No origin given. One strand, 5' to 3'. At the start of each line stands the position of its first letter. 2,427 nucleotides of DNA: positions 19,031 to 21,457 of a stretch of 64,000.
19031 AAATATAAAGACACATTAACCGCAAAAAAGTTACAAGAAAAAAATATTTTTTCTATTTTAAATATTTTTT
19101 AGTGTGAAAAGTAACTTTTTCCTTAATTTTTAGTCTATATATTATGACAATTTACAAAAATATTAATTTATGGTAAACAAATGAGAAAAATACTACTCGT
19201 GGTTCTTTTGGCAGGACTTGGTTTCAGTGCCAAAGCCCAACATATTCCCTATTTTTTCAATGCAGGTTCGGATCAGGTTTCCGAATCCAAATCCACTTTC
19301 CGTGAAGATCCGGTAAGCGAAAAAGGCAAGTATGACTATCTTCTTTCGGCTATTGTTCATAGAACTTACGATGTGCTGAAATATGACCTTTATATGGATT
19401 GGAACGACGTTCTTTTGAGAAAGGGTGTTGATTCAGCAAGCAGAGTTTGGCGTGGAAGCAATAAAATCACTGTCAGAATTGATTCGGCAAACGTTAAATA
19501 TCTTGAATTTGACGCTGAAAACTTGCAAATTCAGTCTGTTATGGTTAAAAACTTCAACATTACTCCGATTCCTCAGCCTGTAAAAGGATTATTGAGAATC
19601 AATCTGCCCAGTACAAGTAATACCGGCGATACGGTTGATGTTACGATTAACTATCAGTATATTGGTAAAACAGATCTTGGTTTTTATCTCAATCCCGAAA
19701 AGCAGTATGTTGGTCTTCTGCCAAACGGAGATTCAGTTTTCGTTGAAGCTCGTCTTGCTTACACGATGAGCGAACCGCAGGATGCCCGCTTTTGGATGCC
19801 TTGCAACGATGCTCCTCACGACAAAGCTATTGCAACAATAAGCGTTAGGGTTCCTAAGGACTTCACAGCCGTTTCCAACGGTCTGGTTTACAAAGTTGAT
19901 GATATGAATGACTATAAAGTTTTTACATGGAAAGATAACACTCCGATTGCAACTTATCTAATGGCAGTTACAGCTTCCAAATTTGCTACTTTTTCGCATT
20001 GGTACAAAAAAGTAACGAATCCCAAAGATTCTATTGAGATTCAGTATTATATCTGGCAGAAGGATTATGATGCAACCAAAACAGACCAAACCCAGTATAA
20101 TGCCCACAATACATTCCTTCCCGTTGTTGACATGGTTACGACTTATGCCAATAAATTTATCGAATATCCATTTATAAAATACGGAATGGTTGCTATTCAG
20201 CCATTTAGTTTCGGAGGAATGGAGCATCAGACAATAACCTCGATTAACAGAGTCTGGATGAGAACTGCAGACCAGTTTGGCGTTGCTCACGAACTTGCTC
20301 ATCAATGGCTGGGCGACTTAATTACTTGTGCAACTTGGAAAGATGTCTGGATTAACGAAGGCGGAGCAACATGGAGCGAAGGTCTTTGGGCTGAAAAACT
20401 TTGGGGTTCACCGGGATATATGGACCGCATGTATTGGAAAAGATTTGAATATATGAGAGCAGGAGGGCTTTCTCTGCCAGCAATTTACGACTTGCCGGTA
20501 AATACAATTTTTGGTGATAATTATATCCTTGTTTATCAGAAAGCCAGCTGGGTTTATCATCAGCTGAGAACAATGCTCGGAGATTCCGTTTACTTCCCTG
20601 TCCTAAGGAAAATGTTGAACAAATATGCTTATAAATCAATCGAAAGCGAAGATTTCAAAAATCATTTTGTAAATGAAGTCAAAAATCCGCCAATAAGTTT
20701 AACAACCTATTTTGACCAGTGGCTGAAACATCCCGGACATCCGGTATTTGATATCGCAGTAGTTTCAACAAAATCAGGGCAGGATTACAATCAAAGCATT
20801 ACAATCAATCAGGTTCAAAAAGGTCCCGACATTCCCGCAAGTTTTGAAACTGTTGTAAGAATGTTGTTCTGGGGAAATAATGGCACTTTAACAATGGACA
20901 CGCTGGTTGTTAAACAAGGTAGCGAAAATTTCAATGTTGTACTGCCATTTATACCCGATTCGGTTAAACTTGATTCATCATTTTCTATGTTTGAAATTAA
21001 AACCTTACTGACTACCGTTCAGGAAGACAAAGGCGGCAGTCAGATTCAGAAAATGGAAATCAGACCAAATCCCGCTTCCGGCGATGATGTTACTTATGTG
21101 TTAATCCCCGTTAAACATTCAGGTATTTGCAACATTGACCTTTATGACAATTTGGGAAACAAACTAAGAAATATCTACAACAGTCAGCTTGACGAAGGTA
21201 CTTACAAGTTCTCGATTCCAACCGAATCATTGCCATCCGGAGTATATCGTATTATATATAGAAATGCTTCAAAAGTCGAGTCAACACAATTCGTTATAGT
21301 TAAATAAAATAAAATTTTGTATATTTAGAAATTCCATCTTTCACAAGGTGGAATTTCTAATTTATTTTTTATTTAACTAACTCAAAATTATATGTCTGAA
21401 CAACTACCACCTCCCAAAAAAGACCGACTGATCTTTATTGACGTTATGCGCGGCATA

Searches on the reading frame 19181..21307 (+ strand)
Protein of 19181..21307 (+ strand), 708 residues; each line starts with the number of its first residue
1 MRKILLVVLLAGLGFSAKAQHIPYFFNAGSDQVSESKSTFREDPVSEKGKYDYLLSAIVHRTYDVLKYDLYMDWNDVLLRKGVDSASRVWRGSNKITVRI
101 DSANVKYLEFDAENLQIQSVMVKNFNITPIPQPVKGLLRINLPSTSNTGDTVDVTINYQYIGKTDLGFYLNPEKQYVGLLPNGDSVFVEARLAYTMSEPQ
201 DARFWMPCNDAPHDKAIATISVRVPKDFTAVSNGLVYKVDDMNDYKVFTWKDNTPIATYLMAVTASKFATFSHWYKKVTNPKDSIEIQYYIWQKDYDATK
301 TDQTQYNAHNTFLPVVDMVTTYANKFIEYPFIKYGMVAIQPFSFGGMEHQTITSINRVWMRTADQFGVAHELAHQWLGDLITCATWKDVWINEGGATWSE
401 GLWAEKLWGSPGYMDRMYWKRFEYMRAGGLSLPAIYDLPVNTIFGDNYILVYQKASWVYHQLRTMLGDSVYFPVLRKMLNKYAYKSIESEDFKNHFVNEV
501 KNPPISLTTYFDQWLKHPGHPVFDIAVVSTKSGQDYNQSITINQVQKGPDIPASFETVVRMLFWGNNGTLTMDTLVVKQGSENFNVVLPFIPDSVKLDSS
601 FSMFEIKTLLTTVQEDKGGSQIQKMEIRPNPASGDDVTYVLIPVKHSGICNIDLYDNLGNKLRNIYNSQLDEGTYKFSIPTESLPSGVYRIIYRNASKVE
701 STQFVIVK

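Call 10: search_protein_families(library=pfam, proteins=[window:19181-21307:+])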
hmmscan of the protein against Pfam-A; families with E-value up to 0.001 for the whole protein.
window:19181-21307:+ (708 aa): 3 families
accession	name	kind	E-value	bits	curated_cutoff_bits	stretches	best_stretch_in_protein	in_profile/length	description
PF01433.26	Peptidase_M1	-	1.9e-27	96.7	27.7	1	318-514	9-218/218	Peptidase family M1 domain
PF17900.6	Peptidase_M1_N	-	3.9e-19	69.9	25.8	1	85-260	13-186/186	Peptidase M1 N-terminal domain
PF18962.6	Por_Secre_tail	-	0.00018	22.2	27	1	629-706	3-75/75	Secretion system C-terminal sorting domain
